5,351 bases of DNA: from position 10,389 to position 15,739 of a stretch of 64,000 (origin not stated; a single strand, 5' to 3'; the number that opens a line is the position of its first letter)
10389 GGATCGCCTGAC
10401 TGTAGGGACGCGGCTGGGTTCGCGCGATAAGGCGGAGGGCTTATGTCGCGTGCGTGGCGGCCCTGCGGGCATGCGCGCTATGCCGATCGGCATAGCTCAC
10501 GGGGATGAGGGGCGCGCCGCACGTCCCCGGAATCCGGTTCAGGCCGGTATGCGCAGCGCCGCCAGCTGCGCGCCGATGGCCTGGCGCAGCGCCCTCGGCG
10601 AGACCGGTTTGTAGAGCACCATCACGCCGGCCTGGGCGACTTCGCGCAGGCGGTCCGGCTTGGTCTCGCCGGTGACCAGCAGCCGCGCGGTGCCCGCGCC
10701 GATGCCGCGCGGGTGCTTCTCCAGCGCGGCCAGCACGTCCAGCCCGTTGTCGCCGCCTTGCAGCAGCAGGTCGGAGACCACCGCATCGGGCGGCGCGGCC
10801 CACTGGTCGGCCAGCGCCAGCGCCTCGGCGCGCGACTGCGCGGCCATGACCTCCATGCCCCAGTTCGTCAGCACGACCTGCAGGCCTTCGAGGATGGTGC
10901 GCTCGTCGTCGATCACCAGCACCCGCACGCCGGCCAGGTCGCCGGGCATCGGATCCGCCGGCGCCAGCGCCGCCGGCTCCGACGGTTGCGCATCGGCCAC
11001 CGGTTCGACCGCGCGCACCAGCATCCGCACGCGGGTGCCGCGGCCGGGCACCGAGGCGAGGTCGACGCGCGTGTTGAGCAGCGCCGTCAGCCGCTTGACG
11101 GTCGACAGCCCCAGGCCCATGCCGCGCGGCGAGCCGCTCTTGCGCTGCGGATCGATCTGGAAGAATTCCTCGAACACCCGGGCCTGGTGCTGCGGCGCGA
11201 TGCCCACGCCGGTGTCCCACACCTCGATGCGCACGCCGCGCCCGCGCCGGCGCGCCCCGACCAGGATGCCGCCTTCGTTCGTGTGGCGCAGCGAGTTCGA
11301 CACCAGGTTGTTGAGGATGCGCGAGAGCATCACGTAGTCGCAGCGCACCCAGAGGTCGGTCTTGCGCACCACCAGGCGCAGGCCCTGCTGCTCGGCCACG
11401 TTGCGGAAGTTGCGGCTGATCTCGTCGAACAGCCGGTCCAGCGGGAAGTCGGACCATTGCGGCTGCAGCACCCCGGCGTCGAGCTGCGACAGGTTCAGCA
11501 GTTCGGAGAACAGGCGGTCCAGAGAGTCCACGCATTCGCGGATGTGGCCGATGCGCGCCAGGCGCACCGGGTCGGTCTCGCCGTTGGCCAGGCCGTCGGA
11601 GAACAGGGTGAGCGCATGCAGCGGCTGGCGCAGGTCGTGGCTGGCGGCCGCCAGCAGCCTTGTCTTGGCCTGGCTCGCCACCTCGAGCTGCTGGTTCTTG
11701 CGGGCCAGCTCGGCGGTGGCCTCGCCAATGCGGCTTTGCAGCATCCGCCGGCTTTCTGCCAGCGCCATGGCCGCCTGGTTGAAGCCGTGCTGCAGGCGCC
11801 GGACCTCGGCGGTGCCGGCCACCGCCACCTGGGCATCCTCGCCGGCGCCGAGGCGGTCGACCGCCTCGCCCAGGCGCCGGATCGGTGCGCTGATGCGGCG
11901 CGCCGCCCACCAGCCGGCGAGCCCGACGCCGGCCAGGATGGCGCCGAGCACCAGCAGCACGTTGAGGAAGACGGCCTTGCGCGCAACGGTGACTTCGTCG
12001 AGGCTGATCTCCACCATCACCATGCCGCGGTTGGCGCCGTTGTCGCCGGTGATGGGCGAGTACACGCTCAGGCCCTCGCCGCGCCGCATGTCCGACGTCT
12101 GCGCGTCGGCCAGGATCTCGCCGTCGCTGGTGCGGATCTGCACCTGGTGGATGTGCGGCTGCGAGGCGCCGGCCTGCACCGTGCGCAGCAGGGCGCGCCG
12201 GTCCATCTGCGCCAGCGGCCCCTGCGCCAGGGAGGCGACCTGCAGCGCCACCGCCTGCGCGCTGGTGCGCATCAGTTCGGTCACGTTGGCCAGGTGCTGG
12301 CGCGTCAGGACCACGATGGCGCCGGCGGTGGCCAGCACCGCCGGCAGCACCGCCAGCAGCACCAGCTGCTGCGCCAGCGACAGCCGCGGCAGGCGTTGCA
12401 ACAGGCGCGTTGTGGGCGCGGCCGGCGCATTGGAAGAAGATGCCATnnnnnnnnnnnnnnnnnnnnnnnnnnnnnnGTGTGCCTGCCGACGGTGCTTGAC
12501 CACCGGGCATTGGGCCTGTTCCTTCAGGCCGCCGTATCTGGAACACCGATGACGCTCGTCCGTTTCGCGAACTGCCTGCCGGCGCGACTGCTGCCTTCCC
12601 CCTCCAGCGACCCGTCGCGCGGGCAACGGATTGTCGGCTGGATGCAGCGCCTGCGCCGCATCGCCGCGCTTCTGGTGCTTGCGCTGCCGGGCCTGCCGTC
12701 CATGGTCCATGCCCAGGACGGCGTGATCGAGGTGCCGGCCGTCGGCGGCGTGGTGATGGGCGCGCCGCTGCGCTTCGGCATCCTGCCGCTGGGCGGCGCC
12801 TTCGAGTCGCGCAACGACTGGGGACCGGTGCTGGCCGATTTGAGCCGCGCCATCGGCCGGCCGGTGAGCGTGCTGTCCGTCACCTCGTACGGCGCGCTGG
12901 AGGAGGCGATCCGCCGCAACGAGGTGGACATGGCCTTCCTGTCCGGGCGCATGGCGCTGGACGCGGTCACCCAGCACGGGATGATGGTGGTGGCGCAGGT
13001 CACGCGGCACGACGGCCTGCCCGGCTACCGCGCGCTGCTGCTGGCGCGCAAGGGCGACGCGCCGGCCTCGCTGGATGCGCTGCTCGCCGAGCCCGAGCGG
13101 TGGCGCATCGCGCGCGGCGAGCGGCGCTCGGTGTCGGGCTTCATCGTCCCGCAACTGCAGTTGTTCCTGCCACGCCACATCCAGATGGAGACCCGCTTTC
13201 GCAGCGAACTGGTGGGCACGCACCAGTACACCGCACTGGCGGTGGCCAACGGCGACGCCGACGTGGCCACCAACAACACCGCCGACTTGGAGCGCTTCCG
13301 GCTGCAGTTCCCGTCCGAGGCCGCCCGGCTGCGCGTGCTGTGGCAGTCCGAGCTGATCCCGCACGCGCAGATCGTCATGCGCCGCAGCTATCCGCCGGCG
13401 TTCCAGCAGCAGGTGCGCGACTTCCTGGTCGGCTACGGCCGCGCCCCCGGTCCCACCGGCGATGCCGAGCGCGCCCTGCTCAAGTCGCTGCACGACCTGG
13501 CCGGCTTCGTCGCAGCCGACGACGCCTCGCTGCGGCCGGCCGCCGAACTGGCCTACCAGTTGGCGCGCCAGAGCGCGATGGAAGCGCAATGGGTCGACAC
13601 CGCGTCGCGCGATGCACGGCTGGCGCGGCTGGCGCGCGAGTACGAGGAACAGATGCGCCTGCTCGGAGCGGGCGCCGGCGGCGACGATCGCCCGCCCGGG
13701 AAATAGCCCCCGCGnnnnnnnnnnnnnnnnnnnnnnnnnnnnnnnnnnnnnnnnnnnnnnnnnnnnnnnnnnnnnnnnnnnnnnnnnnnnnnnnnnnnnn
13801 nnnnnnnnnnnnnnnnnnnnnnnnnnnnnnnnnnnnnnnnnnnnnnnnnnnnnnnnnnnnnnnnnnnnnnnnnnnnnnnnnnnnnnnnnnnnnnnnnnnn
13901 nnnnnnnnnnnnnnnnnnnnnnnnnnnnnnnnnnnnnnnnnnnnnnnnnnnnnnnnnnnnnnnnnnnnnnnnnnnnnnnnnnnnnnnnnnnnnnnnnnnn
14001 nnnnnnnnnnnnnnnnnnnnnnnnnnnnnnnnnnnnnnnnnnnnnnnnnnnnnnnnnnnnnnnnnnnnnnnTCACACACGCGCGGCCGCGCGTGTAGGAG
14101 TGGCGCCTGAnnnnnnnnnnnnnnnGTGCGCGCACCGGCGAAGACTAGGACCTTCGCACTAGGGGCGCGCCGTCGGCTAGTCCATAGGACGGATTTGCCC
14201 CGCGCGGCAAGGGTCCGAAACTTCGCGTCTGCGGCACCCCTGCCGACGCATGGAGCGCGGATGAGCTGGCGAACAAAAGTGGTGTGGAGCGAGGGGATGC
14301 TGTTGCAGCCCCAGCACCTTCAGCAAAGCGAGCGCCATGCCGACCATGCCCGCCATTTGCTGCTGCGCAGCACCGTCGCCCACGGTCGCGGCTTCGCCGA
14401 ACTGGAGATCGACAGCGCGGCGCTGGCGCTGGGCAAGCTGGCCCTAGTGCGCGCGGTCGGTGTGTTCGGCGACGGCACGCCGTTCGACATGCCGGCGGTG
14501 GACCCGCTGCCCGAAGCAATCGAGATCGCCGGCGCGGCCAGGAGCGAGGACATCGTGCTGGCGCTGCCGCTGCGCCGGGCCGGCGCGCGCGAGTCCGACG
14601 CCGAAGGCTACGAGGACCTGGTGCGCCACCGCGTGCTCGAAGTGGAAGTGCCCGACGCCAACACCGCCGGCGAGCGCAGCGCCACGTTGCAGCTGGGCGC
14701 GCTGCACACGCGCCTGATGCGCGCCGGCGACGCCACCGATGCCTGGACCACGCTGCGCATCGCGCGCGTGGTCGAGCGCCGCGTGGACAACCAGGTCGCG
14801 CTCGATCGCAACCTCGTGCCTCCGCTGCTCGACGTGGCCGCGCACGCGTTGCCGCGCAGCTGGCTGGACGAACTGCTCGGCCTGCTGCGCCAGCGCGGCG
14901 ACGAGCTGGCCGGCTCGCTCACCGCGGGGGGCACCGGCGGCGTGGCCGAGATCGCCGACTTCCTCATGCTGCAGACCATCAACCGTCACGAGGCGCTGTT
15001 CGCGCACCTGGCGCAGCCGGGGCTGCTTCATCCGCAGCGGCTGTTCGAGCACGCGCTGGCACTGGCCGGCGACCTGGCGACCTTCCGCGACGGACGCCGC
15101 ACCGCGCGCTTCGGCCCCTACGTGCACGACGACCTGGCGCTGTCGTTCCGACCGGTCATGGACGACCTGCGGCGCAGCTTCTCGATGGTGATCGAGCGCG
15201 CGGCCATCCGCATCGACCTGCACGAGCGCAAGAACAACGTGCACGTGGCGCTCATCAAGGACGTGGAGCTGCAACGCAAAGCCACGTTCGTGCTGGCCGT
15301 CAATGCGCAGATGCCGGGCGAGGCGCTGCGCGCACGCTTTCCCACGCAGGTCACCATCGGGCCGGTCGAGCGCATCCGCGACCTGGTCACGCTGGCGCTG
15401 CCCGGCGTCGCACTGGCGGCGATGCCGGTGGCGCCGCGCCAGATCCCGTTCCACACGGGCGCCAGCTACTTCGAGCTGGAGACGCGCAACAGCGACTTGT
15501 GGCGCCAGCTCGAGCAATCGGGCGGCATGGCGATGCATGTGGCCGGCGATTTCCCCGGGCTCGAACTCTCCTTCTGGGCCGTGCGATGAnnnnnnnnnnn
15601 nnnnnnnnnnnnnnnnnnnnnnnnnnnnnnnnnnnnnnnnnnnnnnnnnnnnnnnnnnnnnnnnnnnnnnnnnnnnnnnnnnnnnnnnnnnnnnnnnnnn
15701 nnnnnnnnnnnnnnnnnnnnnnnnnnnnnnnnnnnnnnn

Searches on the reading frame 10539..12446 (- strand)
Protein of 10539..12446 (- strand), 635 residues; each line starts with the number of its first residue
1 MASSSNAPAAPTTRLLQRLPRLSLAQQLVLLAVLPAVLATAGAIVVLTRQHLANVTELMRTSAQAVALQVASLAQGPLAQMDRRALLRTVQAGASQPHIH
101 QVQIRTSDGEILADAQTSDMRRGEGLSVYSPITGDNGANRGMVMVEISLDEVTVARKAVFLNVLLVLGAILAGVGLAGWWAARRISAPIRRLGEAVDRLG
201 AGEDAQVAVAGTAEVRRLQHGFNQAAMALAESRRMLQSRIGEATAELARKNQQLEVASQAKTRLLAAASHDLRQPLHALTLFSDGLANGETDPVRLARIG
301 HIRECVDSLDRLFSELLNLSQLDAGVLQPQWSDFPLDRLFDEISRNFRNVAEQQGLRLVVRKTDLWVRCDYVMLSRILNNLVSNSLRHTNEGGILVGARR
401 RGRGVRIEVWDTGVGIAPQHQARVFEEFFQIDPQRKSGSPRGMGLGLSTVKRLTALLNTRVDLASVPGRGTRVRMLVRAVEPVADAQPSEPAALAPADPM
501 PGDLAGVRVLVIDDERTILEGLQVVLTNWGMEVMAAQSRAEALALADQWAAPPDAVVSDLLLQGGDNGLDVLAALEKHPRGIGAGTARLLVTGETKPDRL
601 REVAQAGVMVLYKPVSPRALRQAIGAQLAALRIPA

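Call 7: search_protein_families(library=pfam, proteins=[window:10539-12446:-])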
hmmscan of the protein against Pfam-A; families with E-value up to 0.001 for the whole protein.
window:10539-12446:- (635 aa): 5 families
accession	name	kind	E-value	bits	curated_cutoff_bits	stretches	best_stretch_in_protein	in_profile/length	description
PF02518.31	HATPase_c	-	5.8e-23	81.9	26.4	1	370-477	2-107/111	Histidine kinase-, DNA gyrase B-, and HSP90-like ATPase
PF00072.30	Response_reg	-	1.5e-14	54.5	30.2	1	509-624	1-110/111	Response regulator receiver domain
PF00512.31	HisKA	-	4.8e-12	46.2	26.9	1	260-325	1-66/66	His Kinase A (phospho-acceptor) domain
PF00672.30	HAMP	-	6.4e-09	36.5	25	1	180-230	1-52/53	HAMP domain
PF13581.12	HATPase_c_2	-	0.00017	22.1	27.4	1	378-457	40-112/127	Histidine kinase-like ATPase domain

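Call 31: search_protein_families(library=ncbifam, proteins=[window:10539-12446:-], max_evalue=0.01)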
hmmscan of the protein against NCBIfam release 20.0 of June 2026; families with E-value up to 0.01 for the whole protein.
window:10539-12446:- (635 aa): 98 families (the best 25 are shown)
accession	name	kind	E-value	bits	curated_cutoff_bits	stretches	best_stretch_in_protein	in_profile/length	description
NF041832.1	near_NosP_CTERM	subfamily_domain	7.9e-92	308.2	400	1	255-625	1-367/370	NahK/ErcS family hybrid sensor histidine kinase/response regulator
NF041831.1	NO_HK_NahK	exception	5.3e-69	233.1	1500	1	229-625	469-851/854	hybrid sensor histidine kinase/response regulator NahK/ErcS'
TIGR02956.1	TMAO_torS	equivalog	4e-43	147.7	676.5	1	218-629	407-821/967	TMAO reductase system sensor histidine kinase/response regulator TorS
NF011874.0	PRK15347.1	equivalog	1.1e-39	136.3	852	2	184-477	320-612/921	two component system sensor kinase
NF046044.1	PnpS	equivalog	3.8e-37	128.2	400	1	259-475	168-387/390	two-component system histidine kinase PnpS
NF008318.0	PRK11107.1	equivalog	5.3e-36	124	890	1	138-541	155-571/920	two-component sensor histidine kinase BarA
NF033092.0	HK_WalK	equivalog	6e-36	124.2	725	2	259-475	370-590/594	cell wall metabolism sensor histidine kinase WalK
NF040691.1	MtrAB_MtrB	equivalog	3.7e-35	121.9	450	1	91-476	118-489/507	MtrAB system histidine kinase MtrB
TIGR02966.1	phoR_proteo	equivalog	7.4e-34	117.2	334.2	1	252-475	105-331/333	phosphate regulon sensor histidine kinase PhoR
NF012163.2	BaeS_SmeS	equivalog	1.6e-33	116.4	500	2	241-474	220-453/457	sensor histidine kinase efflux regulator BaeS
NF041947.1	LuxQ_Vibrio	equivalog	4.1e-32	111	1200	1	245-548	458-764/843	quorum-sensing autoinducer 2 sensor kinase/phosphatase LuxQ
TIGR01386.1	cztS_silS_copS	subfamily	8.3e-32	110.7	292.55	1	64-474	79-453/457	heavy metal sensor histidine kinase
NF038297.2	hybrid_HK_HrmK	equivalog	2.4e-31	109.1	725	1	217-579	193-560/607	hybrid histidine kinase/response regulator HrmK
NF008302.0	PRK11091.1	equivalog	3.2e-30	105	838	1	245-624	267-639/779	aerobic respiration two-component sensor histidine kinase ArcB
NF045901.1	HisKinLetSLeg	equivalog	4.2e-29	101.1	1650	1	214-538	232-568/906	two-component system sensor histidine kinase LetS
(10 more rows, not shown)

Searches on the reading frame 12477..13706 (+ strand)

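Call 7: search_protein_families(library=pfam, proteins=[window:12477-13706:+])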
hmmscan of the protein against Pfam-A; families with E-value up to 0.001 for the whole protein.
window:12477-13706:+ (409 aa): 1 family
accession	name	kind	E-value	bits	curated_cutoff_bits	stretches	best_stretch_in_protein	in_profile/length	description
PF12974.12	Phosphonate-bd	-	3.8e-55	187.3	27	1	100-351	1-241/242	ABC transporter, phosphonate, periplasmic substrate-binding protein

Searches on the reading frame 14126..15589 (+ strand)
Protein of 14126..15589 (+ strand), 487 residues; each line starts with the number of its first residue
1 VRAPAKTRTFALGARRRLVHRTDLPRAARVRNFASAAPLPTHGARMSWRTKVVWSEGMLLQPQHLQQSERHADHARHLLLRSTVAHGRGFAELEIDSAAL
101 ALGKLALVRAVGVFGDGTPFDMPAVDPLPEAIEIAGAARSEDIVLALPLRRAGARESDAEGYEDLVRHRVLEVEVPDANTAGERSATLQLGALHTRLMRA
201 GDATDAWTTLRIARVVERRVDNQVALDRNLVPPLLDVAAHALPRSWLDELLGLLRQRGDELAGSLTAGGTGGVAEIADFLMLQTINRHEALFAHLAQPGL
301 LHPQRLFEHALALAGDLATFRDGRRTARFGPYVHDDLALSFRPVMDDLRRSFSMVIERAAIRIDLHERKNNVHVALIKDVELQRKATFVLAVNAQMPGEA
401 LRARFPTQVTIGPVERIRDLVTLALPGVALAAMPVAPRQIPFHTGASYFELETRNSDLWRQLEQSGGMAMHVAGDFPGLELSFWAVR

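Call 43: search_protein_families(library=pfam, proteins=[window:14126-15589:+], max_evalue=0.0001)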
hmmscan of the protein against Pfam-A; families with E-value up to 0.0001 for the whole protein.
window:14126-15589:+ (487 aa): 1 family
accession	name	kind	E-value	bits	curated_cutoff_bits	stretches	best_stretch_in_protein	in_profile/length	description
PF05936.17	T6SS_VasE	-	3e-141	471.5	23.4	1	64-486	1-429/429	Bacterial Type VI secretion, VC_A0110, EvfL, ImpJ, VasE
